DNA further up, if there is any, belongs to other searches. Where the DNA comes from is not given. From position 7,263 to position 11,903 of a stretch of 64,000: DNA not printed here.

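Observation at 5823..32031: Duplicated module: tryptophan-halogenase-like flavoenzyme followed by giant PATR surface proteins, with a PAS-AraC regulator and a CotH-kinase protein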

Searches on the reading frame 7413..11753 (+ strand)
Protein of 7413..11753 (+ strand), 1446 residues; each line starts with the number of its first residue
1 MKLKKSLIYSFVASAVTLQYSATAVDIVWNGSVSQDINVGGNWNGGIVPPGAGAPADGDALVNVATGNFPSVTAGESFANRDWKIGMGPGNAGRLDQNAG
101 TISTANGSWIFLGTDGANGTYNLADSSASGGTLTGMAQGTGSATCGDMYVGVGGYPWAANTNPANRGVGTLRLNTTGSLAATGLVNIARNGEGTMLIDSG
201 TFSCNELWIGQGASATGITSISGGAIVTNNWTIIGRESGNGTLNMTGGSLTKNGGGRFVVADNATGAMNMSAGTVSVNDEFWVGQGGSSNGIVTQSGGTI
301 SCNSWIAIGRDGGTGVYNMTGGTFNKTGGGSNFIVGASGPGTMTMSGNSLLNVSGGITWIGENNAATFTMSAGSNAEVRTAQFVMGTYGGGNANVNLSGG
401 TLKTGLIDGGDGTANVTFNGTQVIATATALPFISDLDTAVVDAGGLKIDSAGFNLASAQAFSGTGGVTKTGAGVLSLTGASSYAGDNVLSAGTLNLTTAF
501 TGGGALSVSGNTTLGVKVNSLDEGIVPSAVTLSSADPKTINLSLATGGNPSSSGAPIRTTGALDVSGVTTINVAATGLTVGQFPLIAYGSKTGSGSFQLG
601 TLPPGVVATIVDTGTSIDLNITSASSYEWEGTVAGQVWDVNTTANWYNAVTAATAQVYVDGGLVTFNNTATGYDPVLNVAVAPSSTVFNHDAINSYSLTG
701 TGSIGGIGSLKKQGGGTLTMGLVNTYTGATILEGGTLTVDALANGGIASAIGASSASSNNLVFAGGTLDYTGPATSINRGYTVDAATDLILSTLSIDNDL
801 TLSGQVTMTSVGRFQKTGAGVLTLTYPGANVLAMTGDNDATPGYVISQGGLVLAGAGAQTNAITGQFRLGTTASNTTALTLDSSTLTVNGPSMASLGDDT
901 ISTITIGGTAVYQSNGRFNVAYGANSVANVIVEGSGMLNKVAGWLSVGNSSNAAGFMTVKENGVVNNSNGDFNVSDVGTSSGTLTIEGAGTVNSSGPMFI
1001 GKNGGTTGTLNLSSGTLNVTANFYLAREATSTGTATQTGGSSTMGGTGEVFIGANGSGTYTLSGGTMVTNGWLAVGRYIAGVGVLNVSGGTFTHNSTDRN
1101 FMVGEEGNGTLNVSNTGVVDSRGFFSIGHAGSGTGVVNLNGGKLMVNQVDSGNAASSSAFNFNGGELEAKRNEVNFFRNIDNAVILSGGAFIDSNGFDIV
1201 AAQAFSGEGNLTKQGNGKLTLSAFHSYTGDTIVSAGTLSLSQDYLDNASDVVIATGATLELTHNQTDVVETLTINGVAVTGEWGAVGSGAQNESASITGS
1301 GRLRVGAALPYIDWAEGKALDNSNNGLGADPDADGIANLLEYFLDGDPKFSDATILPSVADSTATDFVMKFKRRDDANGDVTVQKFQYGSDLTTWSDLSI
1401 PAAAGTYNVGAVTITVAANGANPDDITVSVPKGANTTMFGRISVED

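Call 3: search_protein_families(library=pfam, proteins=[window:7413-11753:+], max_evalue=0.01)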
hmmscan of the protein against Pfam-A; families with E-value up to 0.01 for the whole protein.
window:7413-11753:+ (1446 aa): 1 family
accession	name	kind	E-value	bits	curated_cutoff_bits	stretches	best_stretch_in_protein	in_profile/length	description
PF12951.13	PATR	-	8.2e-17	61.4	27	3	1211-1240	1-30/30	Passenger-associated-transport-repeat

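Call 57: search_protein_families(library=ncbifam, proteins=[window:7413-11750:+], max_evalue=0.01)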
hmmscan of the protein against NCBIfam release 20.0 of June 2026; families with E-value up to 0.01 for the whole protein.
window:7413-11750:+ (1446 aa): 2 families
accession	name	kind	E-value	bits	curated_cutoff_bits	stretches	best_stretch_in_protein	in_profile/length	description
TIGR02601.1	autotrns_rpt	repeat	6.5e-14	51.4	19.85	3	1210-1240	1-31/32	beta strand repeat protein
TIGR04393.1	rpt_T5SS_PEPC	repeat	5.8e-05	23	23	2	1023-1070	2-49/49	T5SS/PEP-CTERM-associated repeat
